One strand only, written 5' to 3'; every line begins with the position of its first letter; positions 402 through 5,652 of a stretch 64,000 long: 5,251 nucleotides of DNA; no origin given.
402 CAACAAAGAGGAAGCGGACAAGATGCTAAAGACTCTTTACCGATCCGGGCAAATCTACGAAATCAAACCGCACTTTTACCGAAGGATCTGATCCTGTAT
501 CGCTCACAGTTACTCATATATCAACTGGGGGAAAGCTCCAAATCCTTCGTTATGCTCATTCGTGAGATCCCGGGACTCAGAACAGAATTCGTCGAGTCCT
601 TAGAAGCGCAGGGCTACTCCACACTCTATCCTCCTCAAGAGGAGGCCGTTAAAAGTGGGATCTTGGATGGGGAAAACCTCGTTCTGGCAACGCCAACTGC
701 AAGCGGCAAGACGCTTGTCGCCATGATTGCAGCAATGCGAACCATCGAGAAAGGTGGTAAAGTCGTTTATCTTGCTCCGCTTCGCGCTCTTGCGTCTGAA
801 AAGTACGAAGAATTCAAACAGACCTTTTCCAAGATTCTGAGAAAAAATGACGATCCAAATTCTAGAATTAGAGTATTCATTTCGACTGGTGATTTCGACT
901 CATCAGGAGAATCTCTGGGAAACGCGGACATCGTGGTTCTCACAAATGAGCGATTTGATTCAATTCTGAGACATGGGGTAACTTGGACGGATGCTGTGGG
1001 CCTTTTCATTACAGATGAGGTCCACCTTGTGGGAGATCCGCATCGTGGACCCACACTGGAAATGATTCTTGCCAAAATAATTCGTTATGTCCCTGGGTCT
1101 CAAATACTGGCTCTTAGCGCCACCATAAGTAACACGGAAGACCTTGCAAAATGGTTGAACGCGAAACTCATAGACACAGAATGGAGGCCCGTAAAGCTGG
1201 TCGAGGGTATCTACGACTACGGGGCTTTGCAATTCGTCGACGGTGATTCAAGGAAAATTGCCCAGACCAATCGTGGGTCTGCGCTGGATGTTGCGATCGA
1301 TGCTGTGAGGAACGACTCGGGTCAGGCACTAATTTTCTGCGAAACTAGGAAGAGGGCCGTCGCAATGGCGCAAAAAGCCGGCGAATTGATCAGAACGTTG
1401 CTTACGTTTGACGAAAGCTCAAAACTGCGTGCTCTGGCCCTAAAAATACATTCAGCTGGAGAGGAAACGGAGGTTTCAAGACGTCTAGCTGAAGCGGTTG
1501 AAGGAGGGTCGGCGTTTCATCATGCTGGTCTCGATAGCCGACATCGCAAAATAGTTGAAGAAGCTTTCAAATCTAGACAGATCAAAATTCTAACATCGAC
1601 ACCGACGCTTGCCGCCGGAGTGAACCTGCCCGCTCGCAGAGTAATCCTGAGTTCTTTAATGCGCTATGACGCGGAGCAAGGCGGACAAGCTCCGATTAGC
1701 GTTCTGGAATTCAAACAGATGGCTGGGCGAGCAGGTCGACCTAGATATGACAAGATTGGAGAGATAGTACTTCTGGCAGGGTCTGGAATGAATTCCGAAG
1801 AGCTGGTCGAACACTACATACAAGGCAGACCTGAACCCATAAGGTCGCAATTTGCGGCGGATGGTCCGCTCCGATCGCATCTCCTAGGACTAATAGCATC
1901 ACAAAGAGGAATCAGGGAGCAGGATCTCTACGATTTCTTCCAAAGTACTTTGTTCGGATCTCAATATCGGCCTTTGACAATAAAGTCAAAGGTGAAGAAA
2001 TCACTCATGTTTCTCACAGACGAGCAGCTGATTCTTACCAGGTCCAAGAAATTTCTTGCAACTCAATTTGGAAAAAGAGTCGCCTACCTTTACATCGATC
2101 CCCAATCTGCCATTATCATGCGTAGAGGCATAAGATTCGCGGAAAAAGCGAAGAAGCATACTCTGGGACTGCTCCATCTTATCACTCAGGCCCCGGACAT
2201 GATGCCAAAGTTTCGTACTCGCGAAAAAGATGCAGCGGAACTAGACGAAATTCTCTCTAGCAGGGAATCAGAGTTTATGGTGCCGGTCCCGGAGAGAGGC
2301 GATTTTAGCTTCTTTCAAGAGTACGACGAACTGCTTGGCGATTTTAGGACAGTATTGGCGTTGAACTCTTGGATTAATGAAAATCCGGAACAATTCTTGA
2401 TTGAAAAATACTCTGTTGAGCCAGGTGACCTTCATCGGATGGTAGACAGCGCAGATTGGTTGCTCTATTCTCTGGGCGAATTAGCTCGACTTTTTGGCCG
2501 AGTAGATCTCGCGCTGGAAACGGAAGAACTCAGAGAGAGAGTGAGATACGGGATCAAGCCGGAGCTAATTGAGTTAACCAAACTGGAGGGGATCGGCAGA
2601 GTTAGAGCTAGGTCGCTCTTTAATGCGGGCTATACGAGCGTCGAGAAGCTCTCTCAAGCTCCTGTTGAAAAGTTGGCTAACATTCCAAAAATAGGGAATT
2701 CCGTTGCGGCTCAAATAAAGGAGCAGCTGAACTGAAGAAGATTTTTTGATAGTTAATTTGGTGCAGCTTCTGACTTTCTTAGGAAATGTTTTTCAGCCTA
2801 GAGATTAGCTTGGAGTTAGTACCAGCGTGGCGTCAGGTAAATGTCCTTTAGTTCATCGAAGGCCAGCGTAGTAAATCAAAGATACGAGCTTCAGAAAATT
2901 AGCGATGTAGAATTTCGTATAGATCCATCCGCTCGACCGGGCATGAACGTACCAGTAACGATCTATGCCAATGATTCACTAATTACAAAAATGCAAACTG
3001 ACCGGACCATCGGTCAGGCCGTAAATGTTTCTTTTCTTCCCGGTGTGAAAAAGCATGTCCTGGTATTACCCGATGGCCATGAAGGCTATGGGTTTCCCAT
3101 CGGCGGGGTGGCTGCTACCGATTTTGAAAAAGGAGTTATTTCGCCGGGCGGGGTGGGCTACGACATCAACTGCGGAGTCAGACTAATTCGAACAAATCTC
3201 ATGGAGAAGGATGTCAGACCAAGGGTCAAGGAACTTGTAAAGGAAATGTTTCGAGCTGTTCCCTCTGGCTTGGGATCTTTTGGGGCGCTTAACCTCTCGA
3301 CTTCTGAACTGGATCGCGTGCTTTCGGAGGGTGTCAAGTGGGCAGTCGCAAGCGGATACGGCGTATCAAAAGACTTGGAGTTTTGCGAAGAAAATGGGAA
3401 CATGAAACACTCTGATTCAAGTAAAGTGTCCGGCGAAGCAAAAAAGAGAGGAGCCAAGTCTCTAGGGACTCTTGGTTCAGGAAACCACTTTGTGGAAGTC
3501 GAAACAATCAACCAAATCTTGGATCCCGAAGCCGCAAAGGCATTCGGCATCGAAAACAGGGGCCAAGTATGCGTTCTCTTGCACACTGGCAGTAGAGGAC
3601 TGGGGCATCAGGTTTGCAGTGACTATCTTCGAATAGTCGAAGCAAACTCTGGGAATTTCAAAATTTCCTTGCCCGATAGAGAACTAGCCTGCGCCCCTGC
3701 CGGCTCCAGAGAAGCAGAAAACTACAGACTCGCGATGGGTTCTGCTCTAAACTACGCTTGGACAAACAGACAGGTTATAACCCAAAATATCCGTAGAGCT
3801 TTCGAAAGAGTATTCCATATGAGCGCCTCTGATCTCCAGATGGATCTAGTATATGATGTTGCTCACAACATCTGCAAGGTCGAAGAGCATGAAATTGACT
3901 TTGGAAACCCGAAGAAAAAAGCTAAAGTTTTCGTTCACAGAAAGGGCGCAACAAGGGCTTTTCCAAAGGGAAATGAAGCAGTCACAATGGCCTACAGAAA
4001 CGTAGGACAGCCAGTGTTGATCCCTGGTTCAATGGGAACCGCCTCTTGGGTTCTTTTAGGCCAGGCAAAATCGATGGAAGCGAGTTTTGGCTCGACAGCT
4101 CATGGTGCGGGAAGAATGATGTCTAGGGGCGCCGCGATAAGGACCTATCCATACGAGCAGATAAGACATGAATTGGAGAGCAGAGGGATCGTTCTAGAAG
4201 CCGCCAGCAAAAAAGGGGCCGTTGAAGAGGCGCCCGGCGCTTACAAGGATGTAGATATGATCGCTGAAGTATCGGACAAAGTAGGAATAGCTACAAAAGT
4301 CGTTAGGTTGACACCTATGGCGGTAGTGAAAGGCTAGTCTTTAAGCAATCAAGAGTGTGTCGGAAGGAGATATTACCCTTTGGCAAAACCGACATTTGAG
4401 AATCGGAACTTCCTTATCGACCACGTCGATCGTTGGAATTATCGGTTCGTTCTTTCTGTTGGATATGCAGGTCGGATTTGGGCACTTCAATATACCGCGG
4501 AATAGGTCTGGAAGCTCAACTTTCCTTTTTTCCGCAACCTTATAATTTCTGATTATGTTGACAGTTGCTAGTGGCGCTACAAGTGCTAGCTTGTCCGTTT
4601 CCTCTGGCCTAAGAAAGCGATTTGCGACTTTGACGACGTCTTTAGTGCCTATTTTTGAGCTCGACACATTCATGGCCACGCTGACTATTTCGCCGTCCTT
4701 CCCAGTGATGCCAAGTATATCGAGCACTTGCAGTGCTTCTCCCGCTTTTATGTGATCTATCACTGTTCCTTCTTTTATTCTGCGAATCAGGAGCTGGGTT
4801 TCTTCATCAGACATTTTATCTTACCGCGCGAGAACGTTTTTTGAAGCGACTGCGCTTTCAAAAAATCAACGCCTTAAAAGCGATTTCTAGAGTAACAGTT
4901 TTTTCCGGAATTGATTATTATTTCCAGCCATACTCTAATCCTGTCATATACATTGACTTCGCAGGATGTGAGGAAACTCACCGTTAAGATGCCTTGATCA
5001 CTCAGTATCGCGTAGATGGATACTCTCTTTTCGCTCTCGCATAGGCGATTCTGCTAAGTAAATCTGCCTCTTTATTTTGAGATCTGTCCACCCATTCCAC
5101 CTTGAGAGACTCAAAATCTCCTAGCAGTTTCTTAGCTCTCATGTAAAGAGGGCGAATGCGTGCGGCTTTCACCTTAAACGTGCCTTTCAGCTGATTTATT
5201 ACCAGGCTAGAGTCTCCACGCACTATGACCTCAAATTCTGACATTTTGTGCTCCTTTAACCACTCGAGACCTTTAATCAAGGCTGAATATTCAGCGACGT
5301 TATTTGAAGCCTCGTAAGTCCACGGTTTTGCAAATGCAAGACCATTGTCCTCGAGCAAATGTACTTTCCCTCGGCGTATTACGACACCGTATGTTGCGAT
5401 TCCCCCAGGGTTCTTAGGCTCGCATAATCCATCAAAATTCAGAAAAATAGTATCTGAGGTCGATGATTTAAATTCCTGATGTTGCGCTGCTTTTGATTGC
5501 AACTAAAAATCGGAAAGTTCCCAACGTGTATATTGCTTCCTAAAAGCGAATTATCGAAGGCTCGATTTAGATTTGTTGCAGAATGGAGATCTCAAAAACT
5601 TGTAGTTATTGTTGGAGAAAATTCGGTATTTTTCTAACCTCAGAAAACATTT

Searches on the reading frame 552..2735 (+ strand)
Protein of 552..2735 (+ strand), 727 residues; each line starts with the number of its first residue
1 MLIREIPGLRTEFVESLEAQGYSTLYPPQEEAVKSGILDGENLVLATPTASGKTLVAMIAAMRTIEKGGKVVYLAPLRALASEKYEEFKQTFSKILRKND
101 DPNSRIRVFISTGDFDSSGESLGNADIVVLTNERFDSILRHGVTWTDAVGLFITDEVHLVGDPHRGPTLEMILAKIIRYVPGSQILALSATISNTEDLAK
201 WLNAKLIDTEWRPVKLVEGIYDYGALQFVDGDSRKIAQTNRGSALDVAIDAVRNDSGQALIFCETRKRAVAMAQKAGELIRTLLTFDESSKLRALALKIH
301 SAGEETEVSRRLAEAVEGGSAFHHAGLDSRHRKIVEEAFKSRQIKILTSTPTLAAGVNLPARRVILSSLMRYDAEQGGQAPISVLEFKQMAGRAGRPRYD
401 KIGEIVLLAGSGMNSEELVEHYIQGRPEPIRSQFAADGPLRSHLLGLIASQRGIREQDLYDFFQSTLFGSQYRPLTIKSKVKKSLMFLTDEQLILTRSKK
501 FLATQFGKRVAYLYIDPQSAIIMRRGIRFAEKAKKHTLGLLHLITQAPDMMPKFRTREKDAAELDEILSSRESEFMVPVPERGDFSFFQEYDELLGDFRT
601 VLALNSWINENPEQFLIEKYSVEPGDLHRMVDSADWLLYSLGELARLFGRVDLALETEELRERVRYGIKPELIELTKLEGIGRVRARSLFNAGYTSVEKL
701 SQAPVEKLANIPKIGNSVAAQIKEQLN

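Call 29: search_protein_families(library=pfam, proteins=[window:552-2735:+])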
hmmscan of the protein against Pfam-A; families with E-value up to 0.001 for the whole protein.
window:552-2735:+ (727 aa): 8 families
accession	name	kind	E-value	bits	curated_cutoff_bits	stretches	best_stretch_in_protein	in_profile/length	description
PF21280.2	Helicase_dom4_arc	-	4.5e-32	111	27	1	538-667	1-125/125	Archaeal helicase, domain 4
PF00270.35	DEAD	-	3.3e-31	108.7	26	1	27-197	2-166/167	DEAD/DEAH box helicase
PF04851.21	ResIII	-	1.8e-13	51.2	22.5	1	24-193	3-163/164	Type III restriction enzyme, res subunit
PF14520.12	HHH_5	-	7.3e-12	46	27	1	674-726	3-55/57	Helix-hairpin-helix domain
PF00271.37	Helicase_C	-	2.7e-10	40.9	23.5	1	317-397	39-109/110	Helicase conserved C-terminal domain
PF22527.2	DEXQc_Suv3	-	2.5e-07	30.8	27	1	47-174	20-143/154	DEXQ-box helicase domain of Suv3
PF12826.13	HHH_2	-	1.1e-05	25.9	27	1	681-724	11-53/64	Helix-hairpin-helix motif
PF20470.4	HTH_61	-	0.00017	22.3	24.3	1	417-494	13-91/92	Helix-turn-helix domain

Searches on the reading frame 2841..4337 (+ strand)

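Call 29: search_protein_families(library=pfam, proteins=[window:2841-4337:+])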
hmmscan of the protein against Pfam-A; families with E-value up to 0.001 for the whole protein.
window:2841-4337:+ (498 aa): 1 family
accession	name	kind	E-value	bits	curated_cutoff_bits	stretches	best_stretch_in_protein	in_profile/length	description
PF01139.22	RtcB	-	2.2e-169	564.7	27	1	59-498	1-426/426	tRNA-splicing ligase RtcB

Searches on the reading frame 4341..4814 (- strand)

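Call 29: search_protein_families(library=pfam, proteins=[window:4341-4814:-])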
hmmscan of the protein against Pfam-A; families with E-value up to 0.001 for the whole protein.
window:4341-4814:- (157 aa): 2 families
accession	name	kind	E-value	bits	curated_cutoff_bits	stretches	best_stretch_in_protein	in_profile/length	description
PF01948.23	PyrI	-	1.2e-32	112.4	25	1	9-100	2-93/93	Aspartate carbamoyltransferase regulatory chain, allosteric domain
PF02748.20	PyrI_C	-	2e-13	50.4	23.4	1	106-149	3-44/48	Aspartate carbamoyltransferase regulatory chain, metal binding domain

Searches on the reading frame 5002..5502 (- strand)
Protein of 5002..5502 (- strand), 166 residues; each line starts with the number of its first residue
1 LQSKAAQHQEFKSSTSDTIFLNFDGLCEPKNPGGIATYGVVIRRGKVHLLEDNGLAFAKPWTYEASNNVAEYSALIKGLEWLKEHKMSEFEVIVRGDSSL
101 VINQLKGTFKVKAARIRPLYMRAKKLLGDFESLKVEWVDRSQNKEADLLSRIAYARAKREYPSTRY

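Call 29: search_protein_families(library=pfam, proteins=[window:5002-5502:-])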
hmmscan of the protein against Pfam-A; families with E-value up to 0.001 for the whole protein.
window:5002-5502:- (166 aa): 2 families
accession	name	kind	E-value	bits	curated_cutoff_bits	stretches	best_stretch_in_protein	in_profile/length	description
PF13456.12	RVT_3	-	6.8e-19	68.4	21.6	1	22-151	1-121/123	Reverse transcriptase-like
PF00075.30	RNase_H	-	0.00083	20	25.8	0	23-107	8-77/141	RNase H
